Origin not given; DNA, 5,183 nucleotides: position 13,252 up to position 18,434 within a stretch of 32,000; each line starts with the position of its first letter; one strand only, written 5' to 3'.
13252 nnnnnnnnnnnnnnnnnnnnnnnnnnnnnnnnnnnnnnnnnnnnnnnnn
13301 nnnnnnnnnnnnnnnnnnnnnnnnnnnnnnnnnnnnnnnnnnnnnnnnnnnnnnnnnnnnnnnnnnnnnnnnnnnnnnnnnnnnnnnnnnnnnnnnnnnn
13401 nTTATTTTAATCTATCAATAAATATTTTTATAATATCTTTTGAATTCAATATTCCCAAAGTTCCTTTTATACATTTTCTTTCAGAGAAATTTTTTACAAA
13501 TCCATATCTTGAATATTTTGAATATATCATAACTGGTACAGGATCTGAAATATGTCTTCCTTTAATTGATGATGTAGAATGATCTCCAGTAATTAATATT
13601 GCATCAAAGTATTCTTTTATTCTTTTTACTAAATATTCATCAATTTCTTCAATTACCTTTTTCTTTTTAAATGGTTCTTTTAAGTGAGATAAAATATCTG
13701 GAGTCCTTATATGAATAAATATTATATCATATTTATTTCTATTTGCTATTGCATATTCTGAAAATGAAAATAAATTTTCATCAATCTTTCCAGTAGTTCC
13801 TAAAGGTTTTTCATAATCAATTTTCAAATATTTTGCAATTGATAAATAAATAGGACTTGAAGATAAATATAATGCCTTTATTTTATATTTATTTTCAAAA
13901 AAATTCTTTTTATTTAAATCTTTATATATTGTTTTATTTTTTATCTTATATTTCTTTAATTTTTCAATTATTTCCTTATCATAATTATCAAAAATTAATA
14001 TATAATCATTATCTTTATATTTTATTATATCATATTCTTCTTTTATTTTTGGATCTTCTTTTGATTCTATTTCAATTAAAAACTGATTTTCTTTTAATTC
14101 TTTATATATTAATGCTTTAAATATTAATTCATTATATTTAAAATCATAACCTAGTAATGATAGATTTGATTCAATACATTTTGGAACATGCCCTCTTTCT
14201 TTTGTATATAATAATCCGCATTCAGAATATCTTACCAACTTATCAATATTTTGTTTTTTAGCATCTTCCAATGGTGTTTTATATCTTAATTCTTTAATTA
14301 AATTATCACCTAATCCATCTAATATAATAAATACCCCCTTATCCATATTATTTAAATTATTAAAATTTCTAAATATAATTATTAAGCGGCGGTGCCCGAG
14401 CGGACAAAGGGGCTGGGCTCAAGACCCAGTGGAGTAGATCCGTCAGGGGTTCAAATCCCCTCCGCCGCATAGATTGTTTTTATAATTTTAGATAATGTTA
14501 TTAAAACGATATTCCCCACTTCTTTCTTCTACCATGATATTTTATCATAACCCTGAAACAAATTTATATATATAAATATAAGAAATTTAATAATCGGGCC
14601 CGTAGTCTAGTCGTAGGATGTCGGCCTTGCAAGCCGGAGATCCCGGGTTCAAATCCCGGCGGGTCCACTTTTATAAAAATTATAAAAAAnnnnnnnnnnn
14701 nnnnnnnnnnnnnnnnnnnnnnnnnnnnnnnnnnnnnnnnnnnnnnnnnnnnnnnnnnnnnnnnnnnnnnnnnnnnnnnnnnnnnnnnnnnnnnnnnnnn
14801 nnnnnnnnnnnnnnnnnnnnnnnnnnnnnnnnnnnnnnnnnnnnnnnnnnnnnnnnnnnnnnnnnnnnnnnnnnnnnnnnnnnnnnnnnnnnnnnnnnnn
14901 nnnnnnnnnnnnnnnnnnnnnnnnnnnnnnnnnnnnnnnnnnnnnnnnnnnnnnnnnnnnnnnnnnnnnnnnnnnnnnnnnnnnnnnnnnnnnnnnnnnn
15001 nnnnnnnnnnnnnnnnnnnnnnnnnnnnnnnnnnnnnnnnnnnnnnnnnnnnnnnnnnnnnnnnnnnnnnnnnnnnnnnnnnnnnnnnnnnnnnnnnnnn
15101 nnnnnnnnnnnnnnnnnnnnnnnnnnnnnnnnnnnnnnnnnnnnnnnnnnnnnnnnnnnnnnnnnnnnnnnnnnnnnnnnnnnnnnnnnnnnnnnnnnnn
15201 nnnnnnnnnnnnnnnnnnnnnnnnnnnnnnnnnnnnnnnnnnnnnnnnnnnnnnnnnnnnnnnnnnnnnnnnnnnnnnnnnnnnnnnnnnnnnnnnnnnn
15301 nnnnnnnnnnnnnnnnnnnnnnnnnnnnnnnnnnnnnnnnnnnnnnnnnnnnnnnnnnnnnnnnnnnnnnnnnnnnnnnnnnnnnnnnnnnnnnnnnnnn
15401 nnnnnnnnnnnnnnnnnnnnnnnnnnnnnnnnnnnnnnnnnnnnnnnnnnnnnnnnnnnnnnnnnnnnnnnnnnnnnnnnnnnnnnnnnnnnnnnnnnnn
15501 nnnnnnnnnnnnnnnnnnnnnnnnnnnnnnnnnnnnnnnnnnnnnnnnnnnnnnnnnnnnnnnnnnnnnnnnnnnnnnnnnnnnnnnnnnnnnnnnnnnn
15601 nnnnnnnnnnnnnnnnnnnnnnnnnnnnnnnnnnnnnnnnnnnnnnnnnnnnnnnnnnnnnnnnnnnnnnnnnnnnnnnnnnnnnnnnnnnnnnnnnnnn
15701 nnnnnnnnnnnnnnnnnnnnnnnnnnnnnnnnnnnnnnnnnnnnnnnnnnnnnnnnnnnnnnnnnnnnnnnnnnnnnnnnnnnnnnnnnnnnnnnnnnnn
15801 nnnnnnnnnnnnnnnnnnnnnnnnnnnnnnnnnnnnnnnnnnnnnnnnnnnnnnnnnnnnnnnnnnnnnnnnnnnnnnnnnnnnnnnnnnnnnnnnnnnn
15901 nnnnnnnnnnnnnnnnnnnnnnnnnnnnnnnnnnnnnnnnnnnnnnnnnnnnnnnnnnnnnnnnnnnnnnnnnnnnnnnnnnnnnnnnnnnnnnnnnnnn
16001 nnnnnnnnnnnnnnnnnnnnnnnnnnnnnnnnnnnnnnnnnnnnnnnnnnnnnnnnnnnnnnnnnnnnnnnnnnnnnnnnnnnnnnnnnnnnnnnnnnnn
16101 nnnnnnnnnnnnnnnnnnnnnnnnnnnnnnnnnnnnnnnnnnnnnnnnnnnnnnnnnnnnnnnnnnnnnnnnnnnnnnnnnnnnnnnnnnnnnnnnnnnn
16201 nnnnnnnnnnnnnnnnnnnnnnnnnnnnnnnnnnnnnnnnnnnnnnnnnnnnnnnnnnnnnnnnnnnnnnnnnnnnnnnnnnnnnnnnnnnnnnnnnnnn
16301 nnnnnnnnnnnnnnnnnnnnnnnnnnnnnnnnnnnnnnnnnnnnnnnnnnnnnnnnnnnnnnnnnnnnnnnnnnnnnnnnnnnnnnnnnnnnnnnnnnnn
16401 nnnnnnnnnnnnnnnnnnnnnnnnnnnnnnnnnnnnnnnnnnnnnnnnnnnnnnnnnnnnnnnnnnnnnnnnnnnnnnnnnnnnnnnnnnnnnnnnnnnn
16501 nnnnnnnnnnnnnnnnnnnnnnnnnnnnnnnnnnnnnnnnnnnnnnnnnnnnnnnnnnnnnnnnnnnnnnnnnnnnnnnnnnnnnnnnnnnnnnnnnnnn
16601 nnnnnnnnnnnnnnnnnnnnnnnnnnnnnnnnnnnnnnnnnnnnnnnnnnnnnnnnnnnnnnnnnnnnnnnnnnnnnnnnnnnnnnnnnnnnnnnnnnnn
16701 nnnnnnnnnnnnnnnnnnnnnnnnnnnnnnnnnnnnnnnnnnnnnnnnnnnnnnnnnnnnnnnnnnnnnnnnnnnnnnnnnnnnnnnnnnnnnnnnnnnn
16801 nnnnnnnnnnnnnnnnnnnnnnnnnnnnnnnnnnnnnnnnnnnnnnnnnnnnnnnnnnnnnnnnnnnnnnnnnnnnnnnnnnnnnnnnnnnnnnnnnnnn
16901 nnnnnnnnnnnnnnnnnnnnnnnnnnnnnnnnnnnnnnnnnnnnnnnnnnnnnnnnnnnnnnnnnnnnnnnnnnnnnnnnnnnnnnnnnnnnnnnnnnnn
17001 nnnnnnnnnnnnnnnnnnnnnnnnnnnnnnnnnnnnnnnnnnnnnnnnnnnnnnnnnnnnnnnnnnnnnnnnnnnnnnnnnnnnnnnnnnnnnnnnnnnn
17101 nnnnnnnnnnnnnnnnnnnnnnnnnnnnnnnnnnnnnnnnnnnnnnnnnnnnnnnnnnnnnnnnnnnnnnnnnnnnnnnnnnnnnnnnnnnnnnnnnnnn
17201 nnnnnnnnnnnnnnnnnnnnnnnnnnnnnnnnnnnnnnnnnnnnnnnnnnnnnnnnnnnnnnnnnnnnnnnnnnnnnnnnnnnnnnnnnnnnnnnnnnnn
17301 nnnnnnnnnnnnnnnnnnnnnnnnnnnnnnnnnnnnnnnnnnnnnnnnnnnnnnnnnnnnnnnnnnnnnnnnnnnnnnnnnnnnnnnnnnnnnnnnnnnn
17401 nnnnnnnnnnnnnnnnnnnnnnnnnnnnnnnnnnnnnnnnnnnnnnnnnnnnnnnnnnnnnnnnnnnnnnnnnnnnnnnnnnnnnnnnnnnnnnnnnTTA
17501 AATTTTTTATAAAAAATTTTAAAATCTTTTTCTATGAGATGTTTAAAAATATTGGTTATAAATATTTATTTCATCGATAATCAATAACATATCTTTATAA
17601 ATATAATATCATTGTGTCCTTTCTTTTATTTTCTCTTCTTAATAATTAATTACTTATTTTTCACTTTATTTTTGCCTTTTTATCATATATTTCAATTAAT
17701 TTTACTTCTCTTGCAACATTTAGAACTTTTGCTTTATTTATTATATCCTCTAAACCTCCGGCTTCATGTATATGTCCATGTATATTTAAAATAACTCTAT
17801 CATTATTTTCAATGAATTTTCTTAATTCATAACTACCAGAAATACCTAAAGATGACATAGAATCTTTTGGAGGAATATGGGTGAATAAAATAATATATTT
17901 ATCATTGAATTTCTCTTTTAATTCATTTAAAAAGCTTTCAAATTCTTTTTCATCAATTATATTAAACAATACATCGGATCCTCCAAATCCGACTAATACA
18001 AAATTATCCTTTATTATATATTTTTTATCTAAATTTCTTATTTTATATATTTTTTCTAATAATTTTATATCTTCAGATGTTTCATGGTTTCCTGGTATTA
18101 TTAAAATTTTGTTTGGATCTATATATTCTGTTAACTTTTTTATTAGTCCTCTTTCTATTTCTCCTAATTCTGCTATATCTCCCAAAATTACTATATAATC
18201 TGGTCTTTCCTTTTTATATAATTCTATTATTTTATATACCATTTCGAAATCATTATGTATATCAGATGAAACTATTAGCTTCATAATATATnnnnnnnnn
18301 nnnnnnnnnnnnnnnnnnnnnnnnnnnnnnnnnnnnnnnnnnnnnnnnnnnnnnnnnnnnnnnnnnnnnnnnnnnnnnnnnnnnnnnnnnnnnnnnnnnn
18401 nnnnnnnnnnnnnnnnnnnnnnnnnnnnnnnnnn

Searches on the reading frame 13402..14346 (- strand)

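Call 42: search_protein_families(library=pfam, max_evalue=0.001, proteins=[window:13402-14346:-])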
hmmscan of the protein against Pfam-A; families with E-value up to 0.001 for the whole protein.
window:13402-14346:- (314 aa): 1 family
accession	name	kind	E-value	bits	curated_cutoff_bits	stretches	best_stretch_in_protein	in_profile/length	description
PF01676.23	Metalloenzyme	-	2.1e-27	96.7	24.3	1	3-305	2-245/252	Metalloenzyme superfamily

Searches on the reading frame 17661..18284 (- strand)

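Call 9: search_protein_families(library=pfam, max_evalue=0.001, proteins=[window:17661-18284:-])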
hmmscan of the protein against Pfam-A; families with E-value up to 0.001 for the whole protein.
window:17661-18284:- (207 aa): 3 families
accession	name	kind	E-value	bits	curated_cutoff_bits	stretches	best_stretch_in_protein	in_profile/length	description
PF00149.33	Metallophos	-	1.6e-19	71.5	21.5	1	1-174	1-190/191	Calcineurin-like phosphoesterase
PF12850.12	Metallophos_2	-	3.1e-09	37.5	27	1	1-176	1-120/154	Calcineurin-like phosphoesterase superfamily domain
PF14582.11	Metallophos_3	-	5.2e-06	26.4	28.2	1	2-82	7-84/259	Metallophosphoesterase, calcineurin superfamily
